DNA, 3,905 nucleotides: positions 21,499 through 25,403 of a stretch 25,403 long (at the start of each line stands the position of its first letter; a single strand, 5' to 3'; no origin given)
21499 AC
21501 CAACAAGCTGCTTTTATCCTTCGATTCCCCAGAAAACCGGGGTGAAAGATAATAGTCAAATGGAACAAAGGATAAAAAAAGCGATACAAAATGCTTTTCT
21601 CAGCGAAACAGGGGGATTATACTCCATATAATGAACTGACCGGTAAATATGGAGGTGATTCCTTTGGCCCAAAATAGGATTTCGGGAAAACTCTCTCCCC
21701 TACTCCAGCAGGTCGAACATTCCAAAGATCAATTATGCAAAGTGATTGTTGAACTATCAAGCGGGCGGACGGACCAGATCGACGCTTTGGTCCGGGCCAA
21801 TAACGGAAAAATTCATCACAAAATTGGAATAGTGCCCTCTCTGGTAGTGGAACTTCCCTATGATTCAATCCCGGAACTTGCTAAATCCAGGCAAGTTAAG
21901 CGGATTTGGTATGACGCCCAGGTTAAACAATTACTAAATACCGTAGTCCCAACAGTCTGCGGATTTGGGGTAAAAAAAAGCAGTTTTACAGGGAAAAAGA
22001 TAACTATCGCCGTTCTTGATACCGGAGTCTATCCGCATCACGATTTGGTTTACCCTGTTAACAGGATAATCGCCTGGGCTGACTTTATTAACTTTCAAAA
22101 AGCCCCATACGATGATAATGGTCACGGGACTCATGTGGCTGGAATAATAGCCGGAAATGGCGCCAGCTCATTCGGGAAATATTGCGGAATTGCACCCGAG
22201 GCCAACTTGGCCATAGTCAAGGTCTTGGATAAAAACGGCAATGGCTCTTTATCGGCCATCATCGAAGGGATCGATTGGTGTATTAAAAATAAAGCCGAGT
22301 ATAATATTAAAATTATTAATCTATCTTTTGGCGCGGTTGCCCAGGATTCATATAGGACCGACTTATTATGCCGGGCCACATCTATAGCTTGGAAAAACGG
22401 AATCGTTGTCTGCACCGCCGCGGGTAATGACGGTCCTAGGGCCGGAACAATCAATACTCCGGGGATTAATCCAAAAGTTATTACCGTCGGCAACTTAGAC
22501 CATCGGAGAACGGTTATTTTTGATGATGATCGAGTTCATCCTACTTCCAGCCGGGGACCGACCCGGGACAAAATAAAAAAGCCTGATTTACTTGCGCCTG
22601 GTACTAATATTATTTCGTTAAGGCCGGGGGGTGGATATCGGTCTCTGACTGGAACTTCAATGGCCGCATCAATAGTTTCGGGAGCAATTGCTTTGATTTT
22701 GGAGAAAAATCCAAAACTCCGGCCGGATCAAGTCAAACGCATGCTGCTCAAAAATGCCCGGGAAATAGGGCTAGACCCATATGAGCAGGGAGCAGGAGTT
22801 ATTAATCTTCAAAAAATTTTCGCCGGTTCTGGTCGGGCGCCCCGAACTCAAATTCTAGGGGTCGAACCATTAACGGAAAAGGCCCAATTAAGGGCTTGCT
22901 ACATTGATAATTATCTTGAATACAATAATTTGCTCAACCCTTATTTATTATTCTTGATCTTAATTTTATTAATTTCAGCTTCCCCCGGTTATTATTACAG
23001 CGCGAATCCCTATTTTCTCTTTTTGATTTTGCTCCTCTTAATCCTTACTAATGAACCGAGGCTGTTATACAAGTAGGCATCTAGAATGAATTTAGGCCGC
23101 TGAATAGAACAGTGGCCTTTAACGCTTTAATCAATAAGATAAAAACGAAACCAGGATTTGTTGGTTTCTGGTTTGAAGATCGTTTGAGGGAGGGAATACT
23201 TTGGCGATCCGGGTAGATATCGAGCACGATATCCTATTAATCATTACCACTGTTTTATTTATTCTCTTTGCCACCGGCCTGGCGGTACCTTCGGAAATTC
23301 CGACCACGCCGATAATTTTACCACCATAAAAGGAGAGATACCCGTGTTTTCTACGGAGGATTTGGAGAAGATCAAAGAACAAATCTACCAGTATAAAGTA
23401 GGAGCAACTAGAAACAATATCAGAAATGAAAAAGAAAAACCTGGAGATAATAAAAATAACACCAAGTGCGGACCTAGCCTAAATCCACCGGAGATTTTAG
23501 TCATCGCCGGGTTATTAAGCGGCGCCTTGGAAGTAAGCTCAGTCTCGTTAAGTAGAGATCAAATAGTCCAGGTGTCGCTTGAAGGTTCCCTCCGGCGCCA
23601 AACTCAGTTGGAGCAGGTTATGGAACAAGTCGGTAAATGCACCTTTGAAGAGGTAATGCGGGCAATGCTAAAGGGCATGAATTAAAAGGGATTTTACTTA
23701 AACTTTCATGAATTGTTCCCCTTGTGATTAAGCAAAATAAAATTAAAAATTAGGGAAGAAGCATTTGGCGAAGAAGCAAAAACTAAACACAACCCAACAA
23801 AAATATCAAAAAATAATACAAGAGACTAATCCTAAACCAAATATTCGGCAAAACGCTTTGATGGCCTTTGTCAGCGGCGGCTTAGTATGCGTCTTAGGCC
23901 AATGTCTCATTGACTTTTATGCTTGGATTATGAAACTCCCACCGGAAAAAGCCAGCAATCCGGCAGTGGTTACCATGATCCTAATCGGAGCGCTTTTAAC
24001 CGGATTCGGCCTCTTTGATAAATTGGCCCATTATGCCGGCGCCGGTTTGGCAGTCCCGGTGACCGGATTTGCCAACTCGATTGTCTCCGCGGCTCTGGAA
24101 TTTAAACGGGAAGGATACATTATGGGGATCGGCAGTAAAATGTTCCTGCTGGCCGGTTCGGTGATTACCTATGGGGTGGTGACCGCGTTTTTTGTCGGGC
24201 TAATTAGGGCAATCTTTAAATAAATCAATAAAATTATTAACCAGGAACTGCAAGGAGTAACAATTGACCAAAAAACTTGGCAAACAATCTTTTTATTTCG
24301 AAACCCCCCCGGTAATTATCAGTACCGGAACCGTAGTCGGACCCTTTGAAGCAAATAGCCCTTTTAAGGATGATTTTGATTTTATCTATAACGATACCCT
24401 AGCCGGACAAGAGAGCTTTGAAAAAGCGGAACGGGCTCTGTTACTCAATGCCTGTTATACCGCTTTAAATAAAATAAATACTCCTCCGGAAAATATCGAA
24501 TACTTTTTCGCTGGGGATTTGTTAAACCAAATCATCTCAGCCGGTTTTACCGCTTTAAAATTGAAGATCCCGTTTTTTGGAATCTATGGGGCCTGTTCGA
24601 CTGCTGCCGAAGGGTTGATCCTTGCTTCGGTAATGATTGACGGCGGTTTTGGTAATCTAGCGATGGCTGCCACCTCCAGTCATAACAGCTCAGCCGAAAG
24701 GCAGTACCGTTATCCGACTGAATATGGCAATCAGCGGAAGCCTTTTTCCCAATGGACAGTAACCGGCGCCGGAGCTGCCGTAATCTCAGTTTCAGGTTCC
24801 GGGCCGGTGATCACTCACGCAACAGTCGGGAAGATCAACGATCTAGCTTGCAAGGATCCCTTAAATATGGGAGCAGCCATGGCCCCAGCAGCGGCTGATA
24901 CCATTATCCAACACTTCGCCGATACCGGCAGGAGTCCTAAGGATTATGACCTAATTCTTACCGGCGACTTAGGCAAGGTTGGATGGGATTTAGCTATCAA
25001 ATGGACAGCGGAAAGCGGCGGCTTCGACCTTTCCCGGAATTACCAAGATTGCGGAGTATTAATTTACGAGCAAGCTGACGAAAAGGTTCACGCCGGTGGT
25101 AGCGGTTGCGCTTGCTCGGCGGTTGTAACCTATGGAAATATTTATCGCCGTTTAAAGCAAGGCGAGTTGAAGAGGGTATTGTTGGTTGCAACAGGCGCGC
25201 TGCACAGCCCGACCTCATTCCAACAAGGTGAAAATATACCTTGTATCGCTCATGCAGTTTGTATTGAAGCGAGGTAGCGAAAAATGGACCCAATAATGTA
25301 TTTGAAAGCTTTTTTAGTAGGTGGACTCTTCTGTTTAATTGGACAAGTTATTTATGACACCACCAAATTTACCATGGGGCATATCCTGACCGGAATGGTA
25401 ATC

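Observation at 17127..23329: Candidate system: three intracellular S8 proteases interleaved with a family of tiny hydrophobic peptides, next to spoVA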

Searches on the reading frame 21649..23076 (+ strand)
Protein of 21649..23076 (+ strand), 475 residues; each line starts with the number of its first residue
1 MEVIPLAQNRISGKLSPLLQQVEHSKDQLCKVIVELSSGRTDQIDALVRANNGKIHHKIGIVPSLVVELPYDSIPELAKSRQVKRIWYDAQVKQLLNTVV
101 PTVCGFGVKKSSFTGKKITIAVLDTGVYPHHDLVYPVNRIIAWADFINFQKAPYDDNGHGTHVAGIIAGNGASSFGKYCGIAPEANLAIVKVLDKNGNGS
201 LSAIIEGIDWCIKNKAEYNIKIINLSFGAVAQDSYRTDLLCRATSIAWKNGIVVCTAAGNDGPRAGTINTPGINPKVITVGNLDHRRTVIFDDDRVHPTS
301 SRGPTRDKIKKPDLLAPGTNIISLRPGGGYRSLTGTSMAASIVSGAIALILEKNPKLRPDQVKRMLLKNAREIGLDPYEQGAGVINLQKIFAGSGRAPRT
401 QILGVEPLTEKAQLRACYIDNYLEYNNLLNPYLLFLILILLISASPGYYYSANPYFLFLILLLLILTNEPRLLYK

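Call 3: search_protein_families(library=pfam, proteins=[window:21649-23076:+], max_evalue=0.01)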
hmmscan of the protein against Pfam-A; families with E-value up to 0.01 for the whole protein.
window:21649-23076:+ (475 aa): 1 family
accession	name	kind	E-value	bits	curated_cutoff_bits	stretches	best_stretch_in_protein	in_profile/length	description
PF00082.27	Peptidase_S8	-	3.5e-53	181.2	21.8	1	115-383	1-288/288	Subtilase family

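Call 4: search_protein_families(library=ncbifam, proteins=[window:21649-23076:+], max_evalue=1)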
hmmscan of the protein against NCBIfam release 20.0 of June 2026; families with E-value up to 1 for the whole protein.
window:21649-23076:+ (475 aa): 10 families
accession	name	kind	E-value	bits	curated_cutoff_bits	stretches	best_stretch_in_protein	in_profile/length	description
TIGR03921.1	T7SS_mycosin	equivalog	9.2e-41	140.1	278.75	1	112-388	10-282/353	type VII secretion-associated serine protease mycosin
NF040809.1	germ_prot_CspBA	exception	3e-29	101.3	1250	2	267-390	395-521/1099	bifunctional germination protease/germinant receptor pseudoprotease CspBA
NF040808.2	CspC_non_triad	exception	8.8e-21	73.9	675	2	266-353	419-500/556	bile acid germinant receptor pseudoprotease CspC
NF049966.1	QH_SP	equivalog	2.1e-20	73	165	2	120-280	2-140/219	subtilisin-like serine protease QhpE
TIGR03895.1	protease_PatA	subfamily_domain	4.5e-19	68.6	421.05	1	159-372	1-202/606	PatA/PatG family cyanobactin maturation protease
NF040553.1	SGO_0316_fam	subfamily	6.2e-17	60.6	1400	2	155-284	356-500/1486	SGO_0316/SGO_0317 family LPXTG-anchored serine peptidase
NF033595.1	denti_PrtP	equivalog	7.1e-15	54.6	300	2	223-380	342-489/606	dentilisin complex serine proteinase subunit PrtP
NF042956.1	IteS_antiphage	equivalog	1.7e-12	46.5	900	1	69-367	207-530/747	S8 family anti-phage peptidase IteS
NF051851.1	AtpSerPepEprS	equivalog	7.4e-11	40.8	1700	1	316-396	283-368/988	autotransporter serine peptidase EprS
NF033865.1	fusolisin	equivalog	0.12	10.4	999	0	333-370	342-379/1006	fusolisin family autotransporter serine protease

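Call 29: search_solved_structures(query=window:21649-23073:+, max_evalue=1e-20, show_alignments=1)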
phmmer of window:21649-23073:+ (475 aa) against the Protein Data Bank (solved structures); distinct sequences matched with E-value up to 1e-20: 92 (the best 60 are shown).
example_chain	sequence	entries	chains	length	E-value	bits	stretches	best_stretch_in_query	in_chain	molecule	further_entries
9ues_B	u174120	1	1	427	3.5e-62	213.6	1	111-389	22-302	Subtilisin-like serine protease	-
3afg_A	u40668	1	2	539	3.7e-62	213.5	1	111-389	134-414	Subtilisin-like serine protease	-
1sbi_A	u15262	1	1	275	9.9e-36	126.4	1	110-389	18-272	SUBTILISIN 8397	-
1sbh_A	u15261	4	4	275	1.5e-35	125.8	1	110-389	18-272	SUBTILISIN 8397+1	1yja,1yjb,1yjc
1s01_A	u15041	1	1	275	1.6e-35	125.7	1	110-389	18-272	Subtilisin BPN'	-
1suc_A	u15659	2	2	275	1.9e-35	125.5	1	110-389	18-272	SUBTILISIN BPN' CRB-S3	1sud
1lw6_E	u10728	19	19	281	2.3e-35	125.2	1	110-389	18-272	SUBTILISIN BPN' | Subtilisin BPN' precursor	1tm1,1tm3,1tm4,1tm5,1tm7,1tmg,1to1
8h7o_A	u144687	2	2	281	2.3e-35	125.2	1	110-389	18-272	Subtilisin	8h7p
2sni_E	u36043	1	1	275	2.5e-35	125.1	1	110-389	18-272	SUBTILISIN NOVO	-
1sbn_E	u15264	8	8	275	3.3e-35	124.7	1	110-389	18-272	SUBTILISIN NOVO BPN' | SUBTILISIN BPN'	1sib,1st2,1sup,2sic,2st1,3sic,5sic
1bh6_A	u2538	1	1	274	4.7e-35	124.2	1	100-388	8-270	SUBTILISIN DY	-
1s02_A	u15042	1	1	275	7.4e-35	123.5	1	110-388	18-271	SUBTILISIN BPN'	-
1sub_A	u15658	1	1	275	9e-35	123.2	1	110-389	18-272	SUBTILISIN BPN' CRB-S3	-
1ubn_A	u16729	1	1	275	1.2e-34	122.8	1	110-389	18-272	PROTEIN (SELENOSUBTILISIN BPN)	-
1v5i_A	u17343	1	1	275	1.4e-34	122.6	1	110-389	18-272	Subtilisin BPN'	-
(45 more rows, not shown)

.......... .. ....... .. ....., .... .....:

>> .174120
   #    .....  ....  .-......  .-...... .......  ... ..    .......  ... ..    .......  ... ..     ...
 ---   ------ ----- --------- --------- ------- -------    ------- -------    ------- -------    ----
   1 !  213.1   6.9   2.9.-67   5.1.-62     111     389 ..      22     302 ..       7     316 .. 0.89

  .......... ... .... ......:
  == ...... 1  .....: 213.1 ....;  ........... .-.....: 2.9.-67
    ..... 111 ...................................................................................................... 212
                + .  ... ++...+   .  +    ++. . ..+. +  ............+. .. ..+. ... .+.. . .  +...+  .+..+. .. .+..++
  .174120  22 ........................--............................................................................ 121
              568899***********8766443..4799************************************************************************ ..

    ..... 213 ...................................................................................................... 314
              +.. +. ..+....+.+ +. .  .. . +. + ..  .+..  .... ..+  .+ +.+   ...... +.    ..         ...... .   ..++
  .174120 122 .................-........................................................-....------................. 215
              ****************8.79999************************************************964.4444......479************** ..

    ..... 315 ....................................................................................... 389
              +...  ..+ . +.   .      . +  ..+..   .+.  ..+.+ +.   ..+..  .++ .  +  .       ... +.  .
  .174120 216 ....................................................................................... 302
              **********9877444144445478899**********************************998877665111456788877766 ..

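Call 30: find_homologous_proteins(query=window:21649-23073:+, max_evalue=1e-30)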
Query window:21649-23073:+ (475 aa): 4647 proteins with E <= 1e-30 among 8000 candidates; the best 120 are listed.
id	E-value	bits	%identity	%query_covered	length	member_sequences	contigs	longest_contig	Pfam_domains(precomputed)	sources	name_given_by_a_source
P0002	0.0e+0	1063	100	99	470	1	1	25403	PF00082.28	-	-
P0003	6.2e-269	910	85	99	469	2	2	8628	PF00082.28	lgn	-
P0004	1.2e-268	909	83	99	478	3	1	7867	PF00082.28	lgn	-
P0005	1.0e-264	896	84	99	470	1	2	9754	PF00082.28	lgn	-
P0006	1.6e-263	892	83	99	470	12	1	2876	PF00082.28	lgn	-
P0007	2.3e-260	882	83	96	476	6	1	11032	PF00082.28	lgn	-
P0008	7.9e-259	877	80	99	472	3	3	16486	PF00082.28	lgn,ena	-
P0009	5.3e-258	874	82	99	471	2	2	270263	PF00082.28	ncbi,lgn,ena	-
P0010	8.4e-252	854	79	99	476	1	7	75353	PF00082.28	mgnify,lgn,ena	mgnify:CR=1 FL=1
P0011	2.5e-249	846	79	99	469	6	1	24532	PF00082.28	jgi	jgi:serine protease AprX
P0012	2.0e-248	843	80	98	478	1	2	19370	PF00082.28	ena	-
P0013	1.0e-246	837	78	98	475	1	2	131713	PF00082.28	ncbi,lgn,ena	-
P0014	6.8e-246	834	79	95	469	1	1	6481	PF00082.28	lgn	-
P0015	1.3e-244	830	78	95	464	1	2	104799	PF00082.28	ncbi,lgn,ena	-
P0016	2.1e-241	819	78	95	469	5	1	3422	PF00082.28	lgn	-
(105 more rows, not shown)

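Call 72: predict_structure(alignment_id=A7)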
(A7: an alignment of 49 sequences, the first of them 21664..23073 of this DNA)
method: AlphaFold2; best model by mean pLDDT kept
length: 470 residues; sequences in the alignment: 49
mean_pLDDT: 77.1   pTM: 0.75
mean pLDDT of the five models: 77.1, 75.2, 75.1, 74.7, 70.8
residues with pLDDT >= 90: 167; 70-90: 187; 50-70: 57; < 50: 59
segments of 3 or more residues with pLDDT < 50: 92-102, 281-285, 389-423, 465-470
pLDDT, mean of each block of 10 residues (from residue 1): 76 78 88 86 90 89 91 91 82 34 64 95 90 93 91 86 87 86 95 90 97 97 84 93 97 70 85 81 49 66 84 76 78 86 94 95 78 61 63 31 31 28 56 72 68 74 50
secondary structure, 60 per line:
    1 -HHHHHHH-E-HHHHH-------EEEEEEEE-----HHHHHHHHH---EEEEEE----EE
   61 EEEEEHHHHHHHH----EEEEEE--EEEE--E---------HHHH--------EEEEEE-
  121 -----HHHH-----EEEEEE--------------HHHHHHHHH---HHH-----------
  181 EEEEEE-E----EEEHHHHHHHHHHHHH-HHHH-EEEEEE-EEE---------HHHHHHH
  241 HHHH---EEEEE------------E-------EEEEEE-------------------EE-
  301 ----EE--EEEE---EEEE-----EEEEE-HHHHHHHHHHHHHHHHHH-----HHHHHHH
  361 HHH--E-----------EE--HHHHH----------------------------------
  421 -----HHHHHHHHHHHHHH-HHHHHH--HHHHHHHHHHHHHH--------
elements in order: H2-8 H12-16 E24-31 H37-45 E49-54 E59-65 H66-73 E78-83 E86-89 H102-105 E114-119 H126-129 E135-140 H155-163 E181-186 E193-195 H196-208 H210-213 E215-220 E222-224 H234-244 E248-252 E273-278 E309-312 E316-319 E325-329 H331-348 H354-363 H382-386 H426-439 H441-446 H449-462

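Call 74: fold_search(model_id=the predicted structure, library=pdb)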
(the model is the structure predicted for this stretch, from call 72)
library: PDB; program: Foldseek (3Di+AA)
matches with E <= 10: 1288; with E <= 0.001: 334
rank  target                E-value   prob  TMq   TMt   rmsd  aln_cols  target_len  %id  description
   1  3afg_B                2.2e-39  1.00  0.72  0.67   2.9       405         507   38  Crystal structure of ProN-Tk-SP from Thermococcus kodakaraensis (released 2010-08-04)
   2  3afg_A                1.5e-38  1.00  0.70  0.66   3.8       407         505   37  Crystal structure of ProN-Tk-SP from Thermococcus kodakaraensis (released 2010-08-04)
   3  3whi_A                2.4e-29  1.00  0.64  0.83   3.8       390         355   29  Crystal structure of unautoprocessed form of IS1-inserted Pro-subtilisin E (released 2013-12-25)
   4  3whi_B                7.2e-29  1.00  0.64  0.84   3.9       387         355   29  Crystal structure of unautoprocessed form of IS1-inserted Pro-subtilisin E (released 2013-12-25)
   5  9ues_B                1.9e-27  1.00  0.56  0.64   1.9       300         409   43  Crystal structure of an inactive TKSP mutant in complex with the TKS propeptide (released 2026-02-18)
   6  3wiv_C                6.5e-26  1.00  0.63  0.73   3.8       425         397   26  Crystal structure of Pro-S324A/D356A (released 2014-10-01)
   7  3vhq                  9.4e-26  1.00  0.64  0.77   3.5       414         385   28  Crystal structure of the Ca6 site mutant of Pro-SA-subtilisin (released 2012-07-11)
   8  2z2z                  1.0e-25  1.00  0.64  0.76   3.9       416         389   27  Crystal structure of unautoprocessed form of Tk-subtilisin soaked by 10mM CaCl2 (released 2007-12-04)
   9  3wiu_C                1.5e-25  1.00  0.62  0.72   4.1       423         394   26  Crystal structure of Pro-S324A/L349A (released 2014-10-01)
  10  3wiu_A                2.4e-25  1.00  0.63  0.74   3.9       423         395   27  Crystal structure of Pro-S324A/L349A (released 2014-10-01)
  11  2zwp_B                3.9e-25  1.00  0.63  0.76   3.9       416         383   27  Crystal structure of Ca3 site mutant of Pro-S324A (released 2009-06-23)
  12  2e1p                  6.3e-25  1.00  0.62  0.73   4.0       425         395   26  Crystal structure of pro-Tk-subtilisin (released 2007-01-16)
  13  4jp8                  1.2e-24  1.00  0.63  0.74   3.8       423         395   27  Crystal structure of Pro-F17H/S324A (released 2014-01-29)
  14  3wiv_B                1.9e-24  1.00  0.63  0.75   3.9       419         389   27  Crystal structure of Pro-S324A/D356A (released 2014-10-01)
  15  3wiv_A                2.0e-24  1.00  0.63  0.74   3.8       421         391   28  Crystal structure of Pro-S324A/D356A (released 2014-10-01)
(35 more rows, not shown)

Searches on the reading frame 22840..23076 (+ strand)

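Call 11: search_protein_families(library=pfam, proteins=[window:22840-23076:+], max_evalue=10)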
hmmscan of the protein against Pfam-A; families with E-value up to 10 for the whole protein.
window:22840-23076:+ (78 aa): 2 families
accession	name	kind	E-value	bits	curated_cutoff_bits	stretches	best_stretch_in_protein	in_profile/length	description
PF11395.13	bCoV_NS7B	-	0.43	10.9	25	1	34-45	15-26/43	Betacoronavirus NS7B protein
PF10917.13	Fungus-induced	-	0.96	10.3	24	1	33-50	2-19/50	Fungus-induced protein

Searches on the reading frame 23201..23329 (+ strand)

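Call 4: search_protein_families(library=ncbifam, proteins=[window:23201-23329:+], max_evalue=1)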
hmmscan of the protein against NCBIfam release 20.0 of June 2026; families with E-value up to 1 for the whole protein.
window:23201-23329:+ (42 aa): 0 families

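Call 11: search_protein_families(library=pfam, proteins=[window:23201-23329:+], max_evalue=10)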
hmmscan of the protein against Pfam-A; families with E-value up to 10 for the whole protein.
window:23201-23329:+ (42 aa): 1 family
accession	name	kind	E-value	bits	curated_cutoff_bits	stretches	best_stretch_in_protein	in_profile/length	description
PF12351.13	Fig1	-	0.31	11.4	25.3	1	4-39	73-111/188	Ca2+ regulator and membrane fusion protein Fig1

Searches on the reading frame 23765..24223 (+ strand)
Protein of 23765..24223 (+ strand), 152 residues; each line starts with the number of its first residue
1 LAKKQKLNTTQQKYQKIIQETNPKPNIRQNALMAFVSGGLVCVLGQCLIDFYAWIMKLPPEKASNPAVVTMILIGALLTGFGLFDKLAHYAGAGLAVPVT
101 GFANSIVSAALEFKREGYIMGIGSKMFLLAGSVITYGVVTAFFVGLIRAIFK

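Call 3: search_protein_families(library=pfam, proteins=[window:23765-24223:+], max_evalue=0.01)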
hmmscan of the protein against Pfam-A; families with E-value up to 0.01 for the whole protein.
window:23765-24223:+ (152 aa): 1 family
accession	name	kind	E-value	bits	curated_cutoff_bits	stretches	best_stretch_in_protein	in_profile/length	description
PF03862.18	SpoVAC_SpoVAEB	-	1.8e-39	135.1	25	1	30-147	1-117/117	SpoVAC/SpoVAEB sporulation membrane protein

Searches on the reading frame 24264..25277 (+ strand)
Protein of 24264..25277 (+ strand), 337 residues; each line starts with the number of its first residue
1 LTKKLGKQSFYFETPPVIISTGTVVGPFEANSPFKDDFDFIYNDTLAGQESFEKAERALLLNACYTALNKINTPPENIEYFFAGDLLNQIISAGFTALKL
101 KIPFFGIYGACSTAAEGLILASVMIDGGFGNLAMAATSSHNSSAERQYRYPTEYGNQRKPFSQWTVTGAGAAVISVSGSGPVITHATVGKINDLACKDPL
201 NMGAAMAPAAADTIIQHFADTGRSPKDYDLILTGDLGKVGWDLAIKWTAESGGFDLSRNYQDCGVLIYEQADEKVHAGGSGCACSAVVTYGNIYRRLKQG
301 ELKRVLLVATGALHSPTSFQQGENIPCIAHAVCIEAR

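Call 3: search_protein_families(library=pfam, proteins=[window:24264-25277:+], max_evalue=0.01)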
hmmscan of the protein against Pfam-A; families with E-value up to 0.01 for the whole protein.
window:24264-25277:+ (337 aa): 1 family
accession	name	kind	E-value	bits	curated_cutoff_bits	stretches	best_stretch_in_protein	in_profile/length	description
PF07451.17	SpoVAD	-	5.2e-149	495.9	22.1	1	6-335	1-329/329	Stage V sporulation protein AD (SpoVAD)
